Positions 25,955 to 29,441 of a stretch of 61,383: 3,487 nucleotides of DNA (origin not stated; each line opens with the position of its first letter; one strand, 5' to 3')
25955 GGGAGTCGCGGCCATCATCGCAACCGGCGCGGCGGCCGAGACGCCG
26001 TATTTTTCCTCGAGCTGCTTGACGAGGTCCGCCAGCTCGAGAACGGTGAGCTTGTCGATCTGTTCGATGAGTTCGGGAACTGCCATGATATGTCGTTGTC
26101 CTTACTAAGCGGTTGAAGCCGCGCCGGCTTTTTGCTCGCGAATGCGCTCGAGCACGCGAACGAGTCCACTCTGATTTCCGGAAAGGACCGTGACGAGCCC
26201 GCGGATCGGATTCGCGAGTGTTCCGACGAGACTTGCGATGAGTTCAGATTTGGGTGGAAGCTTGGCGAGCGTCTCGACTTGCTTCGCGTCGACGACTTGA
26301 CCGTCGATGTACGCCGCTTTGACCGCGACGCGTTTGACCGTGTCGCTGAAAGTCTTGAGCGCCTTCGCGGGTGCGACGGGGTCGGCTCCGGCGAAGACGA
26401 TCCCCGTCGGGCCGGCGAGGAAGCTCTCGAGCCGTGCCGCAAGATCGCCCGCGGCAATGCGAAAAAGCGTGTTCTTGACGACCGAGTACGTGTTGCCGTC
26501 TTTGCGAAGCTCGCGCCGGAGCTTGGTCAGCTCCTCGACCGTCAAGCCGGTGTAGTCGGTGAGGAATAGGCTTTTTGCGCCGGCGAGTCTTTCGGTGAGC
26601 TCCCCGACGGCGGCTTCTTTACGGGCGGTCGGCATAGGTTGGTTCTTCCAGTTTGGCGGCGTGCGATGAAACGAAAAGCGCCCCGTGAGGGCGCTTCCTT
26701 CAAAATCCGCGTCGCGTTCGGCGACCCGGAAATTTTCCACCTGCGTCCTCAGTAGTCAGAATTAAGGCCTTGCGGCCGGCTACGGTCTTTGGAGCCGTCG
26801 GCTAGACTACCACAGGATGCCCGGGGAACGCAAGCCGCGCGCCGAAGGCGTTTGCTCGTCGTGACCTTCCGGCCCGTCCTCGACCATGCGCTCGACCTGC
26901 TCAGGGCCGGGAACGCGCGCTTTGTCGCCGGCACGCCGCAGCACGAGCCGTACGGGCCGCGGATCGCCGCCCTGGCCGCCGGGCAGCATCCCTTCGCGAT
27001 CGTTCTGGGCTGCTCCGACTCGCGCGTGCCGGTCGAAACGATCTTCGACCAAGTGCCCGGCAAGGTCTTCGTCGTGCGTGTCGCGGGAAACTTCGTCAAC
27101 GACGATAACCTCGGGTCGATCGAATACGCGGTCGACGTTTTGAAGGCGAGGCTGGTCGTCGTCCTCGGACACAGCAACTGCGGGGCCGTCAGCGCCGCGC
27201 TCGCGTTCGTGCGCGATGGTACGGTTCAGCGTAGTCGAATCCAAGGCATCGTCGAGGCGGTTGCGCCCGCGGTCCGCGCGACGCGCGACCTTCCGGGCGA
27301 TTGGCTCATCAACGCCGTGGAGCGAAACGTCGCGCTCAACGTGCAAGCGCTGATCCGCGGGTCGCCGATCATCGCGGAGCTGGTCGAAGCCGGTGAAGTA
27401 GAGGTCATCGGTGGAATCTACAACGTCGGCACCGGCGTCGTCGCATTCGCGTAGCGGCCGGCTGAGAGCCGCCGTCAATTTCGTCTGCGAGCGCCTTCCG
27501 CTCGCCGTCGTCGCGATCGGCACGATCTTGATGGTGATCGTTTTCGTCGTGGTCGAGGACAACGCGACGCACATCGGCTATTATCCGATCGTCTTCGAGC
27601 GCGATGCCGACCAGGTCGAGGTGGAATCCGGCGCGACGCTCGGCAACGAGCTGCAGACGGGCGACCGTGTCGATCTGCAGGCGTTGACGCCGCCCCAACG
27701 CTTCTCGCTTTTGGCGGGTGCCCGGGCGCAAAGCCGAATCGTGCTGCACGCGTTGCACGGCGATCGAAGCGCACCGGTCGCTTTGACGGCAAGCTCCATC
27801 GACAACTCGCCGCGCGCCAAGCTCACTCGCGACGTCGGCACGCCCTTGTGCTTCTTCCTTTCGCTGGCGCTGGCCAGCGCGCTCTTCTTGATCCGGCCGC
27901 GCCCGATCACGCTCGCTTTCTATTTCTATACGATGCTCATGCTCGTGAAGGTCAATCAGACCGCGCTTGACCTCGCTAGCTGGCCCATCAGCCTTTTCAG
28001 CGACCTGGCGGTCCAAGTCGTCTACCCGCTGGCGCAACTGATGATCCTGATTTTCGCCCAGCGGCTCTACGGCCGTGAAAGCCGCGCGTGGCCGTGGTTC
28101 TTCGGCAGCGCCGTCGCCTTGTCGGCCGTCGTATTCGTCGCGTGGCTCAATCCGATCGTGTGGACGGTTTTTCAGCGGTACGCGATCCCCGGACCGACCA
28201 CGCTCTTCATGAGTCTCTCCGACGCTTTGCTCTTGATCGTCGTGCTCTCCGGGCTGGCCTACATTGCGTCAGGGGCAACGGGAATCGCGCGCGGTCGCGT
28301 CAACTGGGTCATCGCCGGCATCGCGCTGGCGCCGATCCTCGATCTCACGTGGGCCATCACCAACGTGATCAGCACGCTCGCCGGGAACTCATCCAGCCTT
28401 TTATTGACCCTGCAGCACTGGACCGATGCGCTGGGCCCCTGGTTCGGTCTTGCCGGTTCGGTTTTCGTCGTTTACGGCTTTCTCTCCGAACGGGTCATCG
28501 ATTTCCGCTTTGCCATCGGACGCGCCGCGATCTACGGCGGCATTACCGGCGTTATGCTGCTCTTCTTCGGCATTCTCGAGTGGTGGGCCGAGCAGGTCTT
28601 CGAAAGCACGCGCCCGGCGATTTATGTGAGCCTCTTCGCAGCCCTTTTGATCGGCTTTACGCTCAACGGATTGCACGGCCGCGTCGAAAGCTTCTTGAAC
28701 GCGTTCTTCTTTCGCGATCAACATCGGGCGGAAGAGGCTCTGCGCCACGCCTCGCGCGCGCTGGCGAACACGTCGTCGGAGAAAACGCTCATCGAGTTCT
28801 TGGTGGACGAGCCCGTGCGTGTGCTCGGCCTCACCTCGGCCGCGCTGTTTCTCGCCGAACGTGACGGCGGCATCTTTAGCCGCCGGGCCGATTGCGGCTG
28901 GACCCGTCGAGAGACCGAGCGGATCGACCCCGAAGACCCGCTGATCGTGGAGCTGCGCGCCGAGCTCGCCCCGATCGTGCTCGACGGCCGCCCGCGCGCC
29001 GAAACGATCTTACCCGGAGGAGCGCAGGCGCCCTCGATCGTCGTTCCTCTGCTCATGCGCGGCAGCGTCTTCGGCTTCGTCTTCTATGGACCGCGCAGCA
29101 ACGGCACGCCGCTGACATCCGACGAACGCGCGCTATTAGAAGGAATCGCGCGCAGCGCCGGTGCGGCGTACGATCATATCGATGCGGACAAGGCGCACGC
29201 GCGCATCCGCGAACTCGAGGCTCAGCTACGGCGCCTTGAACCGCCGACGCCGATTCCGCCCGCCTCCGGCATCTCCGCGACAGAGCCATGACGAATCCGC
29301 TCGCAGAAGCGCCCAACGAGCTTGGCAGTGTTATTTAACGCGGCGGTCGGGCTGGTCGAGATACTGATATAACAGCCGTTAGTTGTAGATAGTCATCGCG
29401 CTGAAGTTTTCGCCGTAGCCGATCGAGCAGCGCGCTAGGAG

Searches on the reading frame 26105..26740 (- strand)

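Call 86: search_protein_families(library=pfam, proteins=[window:26105-26740:-], max_evalue=0.0001)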
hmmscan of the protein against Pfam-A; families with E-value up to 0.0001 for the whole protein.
window:26105-26740:- (211 aa): 1 family
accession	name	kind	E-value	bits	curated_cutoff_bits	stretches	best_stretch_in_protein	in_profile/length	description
PF00466.25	Ribosomal_L10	-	3e-27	95.1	22.8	1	37-131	2-98/100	Ribosomal protein L10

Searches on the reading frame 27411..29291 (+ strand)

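Call 3: search_protein_families(library=pfam, proteins=[window:27411-29291:+], max_evalue=0.01)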
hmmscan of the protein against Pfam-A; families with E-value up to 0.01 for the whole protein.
window:27411-29291:+ (626 aa): 3 families
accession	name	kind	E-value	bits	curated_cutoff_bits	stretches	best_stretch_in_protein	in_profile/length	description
PF13492.12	GAF_3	-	1.9e-07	32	27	1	458-586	3-126/129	GAF domain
PF01590.32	GAF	-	4.7e-05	24.4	22.4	1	465-586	10-132/133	GAF domain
PF13185.12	GAF_2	-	0.0004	21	28.6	1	455-586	2-134/136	GAF domain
